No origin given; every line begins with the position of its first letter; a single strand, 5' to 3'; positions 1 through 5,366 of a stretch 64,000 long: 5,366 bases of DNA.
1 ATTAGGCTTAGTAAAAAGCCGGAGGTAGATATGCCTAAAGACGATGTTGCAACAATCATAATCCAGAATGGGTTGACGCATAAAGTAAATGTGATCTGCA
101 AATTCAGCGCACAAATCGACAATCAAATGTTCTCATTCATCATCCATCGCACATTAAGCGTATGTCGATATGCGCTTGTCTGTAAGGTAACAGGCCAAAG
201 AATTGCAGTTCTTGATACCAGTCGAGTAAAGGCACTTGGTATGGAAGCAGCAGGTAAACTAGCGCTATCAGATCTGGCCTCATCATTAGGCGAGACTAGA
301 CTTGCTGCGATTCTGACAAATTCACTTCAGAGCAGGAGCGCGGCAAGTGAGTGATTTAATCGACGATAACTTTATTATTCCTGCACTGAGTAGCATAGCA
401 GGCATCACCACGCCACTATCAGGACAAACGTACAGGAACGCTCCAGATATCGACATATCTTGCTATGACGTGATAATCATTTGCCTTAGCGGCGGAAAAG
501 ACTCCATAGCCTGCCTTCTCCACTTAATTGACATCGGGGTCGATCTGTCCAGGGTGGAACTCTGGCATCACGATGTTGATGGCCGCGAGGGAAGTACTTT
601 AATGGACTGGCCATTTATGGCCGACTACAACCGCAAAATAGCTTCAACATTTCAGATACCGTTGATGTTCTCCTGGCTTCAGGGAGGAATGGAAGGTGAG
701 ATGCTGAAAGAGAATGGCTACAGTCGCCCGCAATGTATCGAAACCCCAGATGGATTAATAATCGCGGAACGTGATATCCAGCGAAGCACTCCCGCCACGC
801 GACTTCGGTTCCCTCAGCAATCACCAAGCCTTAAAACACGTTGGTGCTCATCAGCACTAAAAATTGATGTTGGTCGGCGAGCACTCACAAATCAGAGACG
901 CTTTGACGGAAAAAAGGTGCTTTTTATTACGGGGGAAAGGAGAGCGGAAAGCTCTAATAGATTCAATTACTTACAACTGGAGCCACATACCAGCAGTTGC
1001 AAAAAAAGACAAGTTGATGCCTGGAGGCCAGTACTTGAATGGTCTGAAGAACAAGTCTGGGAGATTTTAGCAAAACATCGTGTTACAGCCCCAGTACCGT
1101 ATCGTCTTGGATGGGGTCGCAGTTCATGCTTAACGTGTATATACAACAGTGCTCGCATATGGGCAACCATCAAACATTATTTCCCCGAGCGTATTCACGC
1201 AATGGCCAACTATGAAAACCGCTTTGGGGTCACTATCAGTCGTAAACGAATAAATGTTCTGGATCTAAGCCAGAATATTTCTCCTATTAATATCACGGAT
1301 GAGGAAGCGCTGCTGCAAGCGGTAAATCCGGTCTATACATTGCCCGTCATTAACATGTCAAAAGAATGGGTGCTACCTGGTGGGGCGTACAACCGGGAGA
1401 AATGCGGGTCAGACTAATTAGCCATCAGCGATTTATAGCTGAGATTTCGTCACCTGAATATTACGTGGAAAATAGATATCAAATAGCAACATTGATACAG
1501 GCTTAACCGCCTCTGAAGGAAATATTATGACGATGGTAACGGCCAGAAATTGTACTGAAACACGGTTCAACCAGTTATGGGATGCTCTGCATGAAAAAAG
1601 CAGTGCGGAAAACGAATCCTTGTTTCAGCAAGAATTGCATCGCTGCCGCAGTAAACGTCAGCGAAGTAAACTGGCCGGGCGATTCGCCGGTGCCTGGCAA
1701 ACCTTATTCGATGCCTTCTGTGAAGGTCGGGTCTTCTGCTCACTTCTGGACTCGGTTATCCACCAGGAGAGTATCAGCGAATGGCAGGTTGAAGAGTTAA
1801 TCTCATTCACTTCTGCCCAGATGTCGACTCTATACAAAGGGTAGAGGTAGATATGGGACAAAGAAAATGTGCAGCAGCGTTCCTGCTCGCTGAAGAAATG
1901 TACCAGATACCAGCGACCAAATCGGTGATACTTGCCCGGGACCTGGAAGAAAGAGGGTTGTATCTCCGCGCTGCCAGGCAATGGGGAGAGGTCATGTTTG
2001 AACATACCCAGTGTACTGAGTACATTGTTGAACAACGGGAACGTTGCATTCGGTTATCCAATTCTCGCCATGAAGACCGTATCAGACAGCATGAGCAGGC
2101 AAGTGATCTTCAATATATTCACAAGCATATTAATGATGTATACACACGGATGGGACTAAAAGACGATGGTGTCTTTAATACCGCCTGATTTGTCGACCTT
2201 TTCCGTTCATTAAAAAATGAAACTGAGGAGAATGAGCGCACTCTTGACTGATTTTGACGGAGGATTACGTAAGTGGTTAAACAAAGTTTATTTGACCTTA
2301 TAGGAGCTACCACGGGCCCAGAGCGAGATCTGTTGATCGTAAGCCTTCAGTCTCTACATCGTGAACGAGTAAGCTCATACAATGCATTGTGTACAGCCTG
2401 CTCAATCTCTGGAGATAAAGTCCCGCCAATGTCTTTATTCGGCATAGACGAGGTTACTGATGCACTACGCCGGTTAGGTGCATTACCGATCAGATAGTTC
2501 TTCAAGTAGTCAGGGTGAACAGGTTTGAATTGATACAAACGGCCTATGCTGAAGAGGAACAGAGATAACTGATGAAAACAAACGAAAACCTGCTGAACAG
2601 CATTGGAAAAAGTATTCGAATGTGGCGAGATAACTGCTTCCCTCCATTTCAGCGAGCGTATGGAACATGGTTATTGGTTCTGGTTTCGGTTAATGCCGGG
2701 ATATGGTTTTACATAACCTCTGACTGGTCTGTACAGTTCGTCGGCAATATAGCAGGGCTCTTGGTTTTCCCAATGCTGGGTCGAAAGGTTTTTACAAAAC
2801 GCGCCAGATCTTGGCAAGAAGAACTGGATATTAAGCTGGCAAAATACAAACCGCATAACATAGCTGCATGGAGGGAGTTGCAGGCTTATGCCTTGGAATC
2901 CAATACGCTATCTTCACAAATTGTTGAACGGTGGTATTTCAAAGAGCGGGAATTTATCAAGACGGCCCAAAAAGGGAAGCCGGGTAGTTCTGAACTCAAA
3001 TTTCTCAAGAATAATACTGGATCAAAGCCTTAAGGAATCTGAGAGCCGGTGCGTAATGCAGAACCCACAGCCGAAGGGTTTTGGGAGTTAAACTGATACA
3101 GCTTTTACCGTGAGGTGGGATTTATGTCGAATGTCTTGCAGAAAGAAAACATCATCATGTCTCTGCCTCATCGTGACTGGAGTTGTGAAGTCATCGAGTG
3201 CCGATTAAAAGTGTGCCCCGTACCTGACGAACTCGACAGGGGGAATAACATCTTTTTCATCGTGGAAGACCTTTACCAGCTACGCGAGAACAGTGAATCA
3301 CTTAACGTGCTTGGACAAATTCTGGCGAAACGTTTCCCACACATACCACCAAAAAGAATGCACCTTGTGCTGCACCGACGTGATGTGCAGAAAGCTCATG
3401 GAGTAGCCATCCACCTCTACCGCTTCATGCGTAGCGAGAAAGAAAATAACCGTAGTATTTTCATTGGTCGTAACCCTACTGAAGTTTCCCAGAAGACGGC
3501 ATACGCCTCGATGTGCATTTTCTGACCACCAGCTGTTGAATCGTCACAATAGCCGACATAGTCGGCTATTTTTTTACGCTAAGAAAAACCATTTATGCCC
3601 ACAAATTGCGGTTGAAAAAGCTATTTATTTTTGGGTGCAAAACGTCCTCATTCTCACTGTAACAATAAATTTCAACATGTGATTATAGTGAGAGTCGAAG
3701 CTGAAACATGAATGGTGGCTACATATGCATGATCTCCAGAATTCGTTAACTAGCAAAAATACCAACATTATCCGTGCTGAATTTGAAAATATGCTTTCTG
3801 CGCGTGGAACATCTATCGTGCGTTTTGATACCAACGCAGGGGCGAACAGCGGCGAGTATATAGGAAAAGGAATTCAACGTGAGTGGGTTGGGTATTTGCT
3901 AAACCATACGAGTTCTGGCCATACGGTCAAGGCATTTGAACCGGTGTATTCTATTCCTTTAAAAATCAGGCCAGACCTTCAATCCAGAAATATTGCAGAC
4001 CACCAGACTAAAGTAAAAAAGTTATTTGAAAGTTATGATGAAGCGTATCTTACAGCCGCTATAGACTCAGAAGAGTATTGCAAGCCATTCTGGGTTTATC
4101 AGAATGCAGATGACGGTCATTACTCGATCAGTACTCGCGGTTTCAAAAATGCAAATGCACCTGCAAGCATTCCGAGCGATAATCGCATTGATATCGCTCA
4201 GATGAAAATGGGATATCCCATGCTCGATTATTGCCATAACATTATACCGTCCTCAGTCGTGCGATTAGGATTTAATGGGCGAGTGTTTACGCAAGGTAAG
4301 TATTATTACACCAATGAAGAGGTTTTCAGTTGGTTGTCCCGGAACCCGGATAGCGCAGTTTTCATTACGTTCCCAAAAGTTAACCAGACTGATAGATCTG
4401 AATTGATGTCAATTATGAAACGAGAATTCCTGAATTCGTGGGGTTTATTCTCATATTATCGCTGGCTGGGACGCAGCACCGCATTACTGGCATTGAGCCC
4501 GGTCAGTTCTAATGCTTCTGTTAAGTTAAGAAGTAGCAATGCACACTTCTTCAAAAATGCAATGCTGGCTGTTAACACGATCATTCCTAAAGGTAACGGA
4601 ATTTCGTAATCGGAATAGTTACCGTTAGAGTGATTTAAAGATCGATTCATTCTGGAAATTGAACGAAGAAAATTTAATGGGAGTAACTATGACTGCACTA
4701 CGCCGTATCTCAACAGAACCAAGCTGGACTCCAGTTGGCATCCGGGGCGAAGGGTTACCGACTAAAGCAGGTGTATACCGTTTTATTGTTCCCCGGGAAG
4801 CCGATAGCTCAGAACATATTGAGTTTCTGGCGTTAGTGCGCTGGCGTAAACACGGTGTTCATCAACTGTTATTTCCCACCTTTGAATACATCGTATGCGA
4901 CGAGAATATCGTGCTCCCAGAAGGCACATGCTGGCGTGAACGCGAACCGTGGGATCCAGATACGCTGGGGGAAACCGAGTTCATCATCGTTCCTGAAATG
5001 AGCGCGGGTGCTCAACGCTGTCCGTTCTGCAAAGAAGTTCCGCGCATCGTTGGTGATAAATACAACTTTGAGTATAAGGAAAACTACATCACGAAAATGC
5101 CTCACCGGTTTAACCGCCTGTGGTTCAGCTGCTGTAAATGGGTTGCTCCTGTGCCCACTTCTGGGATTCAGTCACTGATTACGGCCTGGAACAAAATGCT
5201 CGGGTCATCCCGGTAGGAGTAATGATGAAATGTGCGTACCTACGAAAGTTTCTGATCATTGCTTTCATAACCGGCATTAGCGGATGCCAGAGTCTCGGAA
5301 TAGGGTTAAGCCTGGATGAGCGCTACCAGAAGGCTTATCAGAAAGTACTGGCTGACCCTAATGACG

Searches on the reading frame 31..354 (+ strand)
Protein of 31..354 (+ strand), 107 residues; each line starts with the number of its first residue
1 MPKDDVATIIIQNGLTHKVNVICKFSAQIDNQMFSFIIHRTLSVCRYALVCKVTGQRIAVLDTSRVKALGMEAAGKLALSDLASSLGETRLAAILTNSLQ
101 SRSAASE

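Call 21: search_protein_families(library=pfam, max_evalue=0.01, proteins=[window:31-354:+])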
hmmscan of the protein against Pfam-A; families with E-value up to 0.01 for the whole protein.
window:31-354:+ (107 aa): 0 families

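Call 50: search_protein_families(library=phrogs, max_evalue=0.001, proteins=[window:31-354:+])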
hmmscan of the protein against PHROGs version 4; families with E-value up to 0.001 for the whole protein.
window:31-354:+ (107 aa): 0 families

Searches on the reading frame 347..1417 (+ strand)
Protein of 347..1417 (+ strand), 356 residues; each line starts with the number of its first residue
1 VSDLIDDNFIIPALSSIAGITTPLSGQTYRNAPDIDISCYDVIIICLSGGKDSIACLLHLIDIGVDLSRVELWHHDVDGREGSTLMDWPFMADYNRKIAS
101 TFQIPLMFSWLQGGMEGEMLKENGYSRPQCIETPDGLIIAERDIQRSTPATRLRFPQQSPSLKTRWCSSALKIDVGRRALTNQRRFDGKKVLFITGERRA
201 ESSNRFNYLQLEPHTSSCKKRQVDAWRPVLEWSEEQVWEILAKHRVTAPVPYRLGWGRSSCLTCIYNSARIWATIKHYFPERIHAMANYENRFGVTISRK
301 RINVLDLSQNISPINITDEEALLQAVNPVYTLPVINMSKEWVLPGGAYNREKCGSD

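Call 21: search_protein_families(library=pfam, max_evalue=0.01, proteins=[window:347-1417:+])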
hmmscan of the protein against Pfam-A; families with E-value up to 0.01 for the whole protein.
window:347-1417:+ (356 aa): 1 family
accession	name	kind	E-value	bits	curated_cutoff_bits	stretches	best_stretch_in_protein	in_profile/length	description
PF01507.26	PAPS_reduct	-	2.7e-06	27.9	22.5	1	156-252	70-160/175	Phosphoadenosine phosphosulfate reductase domain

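Call 52: search_protein_families(library=phrogs, max_evalue=0.001, proteins=[window:347-1417:+])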
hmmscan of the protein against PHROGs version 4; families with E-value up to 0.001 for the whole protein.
window:347-1417:+ (356 aa): 4 families
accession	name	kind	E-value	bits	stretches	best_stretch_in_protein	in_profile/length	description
phrog_424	-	moron, auxiliary metabolic gene and host takeover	5.7e-33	115.6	1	41-300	161-375/460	phosphoadenosine phosphosulfate reductase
phrog_2302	-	moron, auxiliary metabolic gene and host takeover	1.3e-10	41.8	1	182-254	153-226/381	phosphoadenosine phosphosulfate reductase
phrog_15238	-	unknown function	0.00032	21.6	0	44-70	15-41/215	-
phrog_12882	-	moron, auxiliary metabolic gene and host takeover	0.00063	19.6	0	164-211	128-175/404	phosphoadenosine phosphosulfate reductase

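Call 73: search_protein_families(library=padloc, max_evalue=0.00001, proteins=[window:347-1417:+])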
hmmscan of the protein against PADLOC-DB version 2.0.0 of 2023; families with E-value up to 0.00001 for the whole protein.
window:347-1417:+ (356 aa): 4 families
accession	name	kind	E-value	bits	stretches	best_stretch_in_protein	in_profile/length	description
PDLC02510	BrxP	-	5.5e-13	46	1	159-288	211-337/779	BrxP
PDLC02782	SspD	-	1.4e-10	39.3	1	158-293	76-202/277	SspD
PDLC02662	DndC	-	1.1e-08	32.5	1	159-258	122-217/481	DndC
PDLC02661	DndC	-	4.7e-08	30.4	1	159-259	118-215/468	DndC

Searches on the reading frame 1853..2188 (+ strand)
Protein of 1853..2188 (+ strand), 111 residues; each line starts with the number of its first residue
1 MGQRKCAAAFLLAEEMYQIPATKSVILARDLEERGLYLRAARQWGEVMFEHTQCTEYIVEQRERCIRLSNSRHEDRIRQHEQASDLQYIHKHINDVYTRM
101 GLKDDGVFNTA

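Call 21: search_protein_families(library=pfam, max_evalue=0.01, proteins=[window:1853-2188:+])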
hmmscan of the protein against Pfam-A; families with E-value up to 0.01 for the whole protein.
window:1853-2188:+ (111 aa): 1 family
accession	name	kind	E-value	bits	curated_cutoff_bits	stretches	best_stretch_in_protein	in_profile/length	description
PF06069.16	PerC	-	2.5e-10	40.9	22.6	1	27-108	6-84/90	PerC transcriptional activator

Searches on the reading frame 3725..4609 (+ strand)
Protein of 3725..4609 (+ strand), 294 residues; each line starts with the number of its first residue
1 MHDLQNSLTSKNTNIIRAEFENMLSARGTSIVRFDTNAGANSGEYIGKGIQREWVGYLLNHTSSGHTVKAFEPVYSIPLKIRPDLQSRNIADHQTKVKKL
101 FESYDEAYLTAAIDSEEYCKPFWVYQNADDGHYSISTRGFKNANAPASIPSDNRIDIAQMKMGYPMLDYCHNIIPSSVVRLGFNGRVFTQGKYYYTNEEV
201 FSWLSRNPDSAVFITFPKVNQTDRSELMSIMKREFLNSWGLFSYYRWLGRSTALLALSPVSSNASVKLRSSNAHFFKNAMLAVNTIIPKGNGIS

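Call 21: search_protein_families(library=pfam, max_evalue=0.01, proteins=[window:3725-4609:+])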
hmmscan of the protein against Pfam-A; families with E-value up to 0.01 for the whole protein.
window:3725-4609:+ (294 aa): 0 families

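Call 50: search_protein_families(library=phrogs, max_evalue=0.001, proteins=[window:3725-4609:+])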
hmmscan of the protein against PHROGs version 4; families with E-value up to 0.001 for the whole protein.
window:3725-4609:+ (294 aa): 0 families

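Call 73: search_protein_families(library=padloc, max_evalue=0.00001, proteins=[window:3725-4609:+])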
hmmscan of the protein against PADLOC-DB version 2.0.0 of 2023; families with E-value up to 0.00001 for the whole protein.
window:3725-4609:+ (294 aa): 0 families

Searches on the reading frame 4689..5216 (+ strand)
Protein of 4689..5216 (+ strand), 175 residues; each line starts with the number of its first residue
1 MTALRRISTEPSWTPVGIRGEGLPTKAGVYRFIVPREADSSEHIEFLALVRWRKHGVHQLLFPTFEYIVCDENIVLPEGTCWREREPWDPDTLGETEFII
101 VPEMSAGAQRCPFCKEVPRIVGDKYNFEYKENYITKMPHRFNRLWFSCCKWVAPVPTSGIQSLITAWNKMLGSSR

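Call 21: search_protein_families(library=pfam, max_evalue=0.01, proteins=[window:4689-5216:+])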
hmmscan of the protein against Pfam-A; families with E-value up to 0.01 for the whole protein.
window:4689-5216:+ (175 aa): 0 families

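Call 50: search_protein_families(library=phrogs, max_evalue=0.001, proteins=[window:4689-5216:+])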
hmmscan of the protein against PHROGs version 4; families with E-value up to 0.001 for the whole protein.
window:4689-5216:+ (175 aa): 0 families

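Call 77: search_solved_structures(query=window:4689-5216:+, max_evalue=0.1)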
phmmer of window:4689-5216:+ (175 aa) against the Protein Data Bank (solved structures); distinct sequences matched with E-value up to 0.1: 0.
